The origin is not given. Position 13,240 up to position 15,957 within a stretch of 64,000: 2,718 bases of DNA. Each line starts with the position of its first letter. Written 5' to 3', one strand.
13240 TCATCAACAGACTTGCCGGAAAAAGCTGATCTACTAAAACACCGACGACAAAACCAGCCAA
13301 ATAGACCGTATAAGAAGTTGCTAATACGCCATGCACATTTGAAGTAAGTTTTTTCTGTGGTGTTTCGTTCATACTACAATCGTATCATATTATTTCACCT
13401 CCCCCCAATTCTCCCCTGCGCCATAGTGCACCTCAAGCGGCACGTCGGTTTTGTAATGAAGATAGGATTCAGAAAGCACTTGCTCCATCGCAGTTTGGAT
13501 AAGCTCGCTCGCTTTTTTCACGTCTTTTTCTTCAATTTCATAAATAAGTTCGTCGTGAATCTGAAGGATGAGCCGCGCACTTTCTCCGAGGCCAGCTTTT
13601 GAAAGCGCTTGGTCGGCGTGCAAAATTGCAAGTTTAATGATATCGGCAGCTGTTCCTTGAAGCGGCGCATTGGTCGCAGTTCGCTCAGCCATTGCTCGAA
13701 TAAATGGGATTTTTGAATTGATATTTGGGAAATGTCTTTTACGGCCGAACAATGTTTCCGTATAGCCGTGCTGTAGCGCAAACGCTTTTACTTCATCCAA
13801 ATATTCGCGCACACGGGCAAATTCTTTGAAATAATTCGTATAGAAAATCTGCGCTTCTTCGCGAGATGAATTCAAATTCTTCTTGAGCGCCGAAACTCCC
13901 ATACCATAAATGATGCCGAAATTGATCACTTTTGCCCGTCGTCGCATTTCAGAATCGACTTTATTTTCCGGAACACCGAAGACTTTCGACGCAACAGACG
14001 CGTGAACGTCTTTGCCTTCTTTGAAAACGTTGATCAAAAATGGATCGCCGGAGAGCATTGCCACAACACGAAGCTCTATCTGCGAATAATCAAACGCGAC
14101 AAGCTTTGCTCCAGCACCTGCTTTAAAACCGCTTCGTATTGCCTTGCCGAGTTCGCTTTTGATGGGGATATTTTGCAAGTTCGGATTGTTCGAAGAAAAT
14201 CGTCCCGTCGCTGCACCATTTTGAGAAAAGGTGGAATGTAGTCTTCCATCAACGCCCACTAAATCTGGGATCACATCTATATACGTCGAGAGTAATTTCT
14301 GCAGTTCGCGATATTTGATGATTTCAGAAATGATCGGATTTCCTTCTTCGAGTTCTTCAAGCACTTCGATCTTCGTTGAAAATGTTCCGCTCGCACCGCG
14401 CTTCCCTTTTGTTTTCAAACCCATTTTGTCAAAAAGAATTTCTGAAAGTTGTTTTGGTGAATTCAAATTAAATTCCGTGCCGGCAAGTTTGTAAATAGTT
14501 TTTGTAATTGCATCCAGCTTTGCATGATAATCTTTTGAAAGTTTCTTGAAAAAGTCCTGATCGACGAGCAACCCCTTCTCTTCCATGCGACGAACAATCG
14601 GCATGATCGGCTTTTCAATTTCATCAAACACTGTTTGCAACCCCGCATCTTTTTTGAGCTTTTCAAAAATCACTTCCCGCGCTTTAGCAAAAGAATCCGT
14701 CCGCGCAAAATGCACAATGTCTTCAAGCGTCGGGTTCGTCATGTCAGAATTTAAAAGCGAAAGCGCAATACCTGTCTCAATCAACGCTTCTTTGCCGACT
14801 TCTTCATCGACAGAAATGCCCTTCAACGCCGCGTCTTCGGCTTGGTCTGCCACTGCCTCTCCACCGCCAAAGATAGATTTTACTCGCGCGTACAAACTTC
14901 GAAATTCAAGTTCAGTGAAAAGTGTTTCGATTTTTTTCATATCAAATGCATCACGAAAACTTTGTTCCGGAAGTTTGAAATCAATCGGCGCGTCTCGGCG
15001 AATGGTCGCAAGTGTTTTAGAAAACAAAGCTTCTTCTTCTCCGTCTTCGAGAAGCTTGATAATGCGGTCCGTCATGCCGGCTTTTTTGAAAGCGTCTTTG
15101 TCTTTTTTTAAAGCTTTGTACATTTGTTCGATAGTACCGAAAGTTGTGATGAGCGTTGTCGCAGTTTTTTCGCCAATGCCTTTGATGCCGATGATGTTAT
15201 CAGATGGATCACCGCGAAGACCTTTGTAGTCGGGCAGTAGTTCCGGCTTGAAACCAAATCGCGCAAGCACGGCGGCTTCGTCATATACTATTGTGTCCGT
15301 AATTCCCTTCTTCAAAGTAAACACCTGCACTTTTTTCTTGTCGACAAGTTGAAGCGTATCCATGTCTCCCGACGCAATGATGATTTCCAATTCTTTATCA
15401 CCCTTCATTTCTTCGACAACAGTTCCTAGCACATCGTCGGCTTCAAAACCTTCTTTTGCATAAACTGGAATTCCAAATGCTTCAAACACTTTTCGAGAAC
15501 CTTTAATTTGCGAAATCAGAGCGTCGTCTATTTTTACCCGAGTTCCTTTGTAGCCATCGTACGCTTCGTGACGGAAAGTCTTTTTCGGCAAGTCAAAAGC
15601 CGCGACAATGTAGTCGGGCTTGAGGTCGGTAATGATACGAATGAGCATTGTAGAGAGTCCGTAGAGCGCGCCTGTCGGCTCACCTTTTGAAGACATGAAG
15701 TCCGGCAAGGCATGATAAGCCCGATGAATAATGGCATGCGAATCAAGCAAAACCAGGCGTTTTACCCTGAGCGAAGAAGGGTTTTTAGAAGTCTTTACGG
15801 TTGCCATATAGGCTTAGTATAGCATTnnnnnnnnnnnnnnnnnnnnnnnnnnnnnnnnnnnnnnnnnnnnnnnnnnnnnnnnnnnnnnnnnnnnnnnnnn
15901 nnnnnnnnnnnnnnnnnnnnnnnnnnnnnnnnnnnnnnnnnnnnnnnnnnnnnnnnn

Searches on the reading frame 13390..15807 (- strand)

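Call 111: search_protein_families(library=pfam, proteins=[window:13390-15807:-], max_evalue=0.00001)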
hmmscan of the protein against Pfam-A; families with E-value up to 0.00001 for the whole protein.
window:13390-15807:- (805 aa): 3 families
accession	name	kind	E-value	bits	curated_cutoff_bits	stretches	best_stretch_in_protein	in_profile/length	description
PF00476.26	DNA_pol_A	-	3.7e-141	470.9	34.3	1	418-803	2-381/381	DNA polymerase family A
PF02739.22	5_3_exonuc_N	-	5.6e-49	166.5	34.3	1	17-185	1-164/164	5'-3' exonuclease, N-terminal resolvase-like domain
PF01367.25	5_3_exonuc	-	1.9e-26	92.8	40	1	187-285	2-92/97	5'-3' exonuclease, C-terminal SAM fold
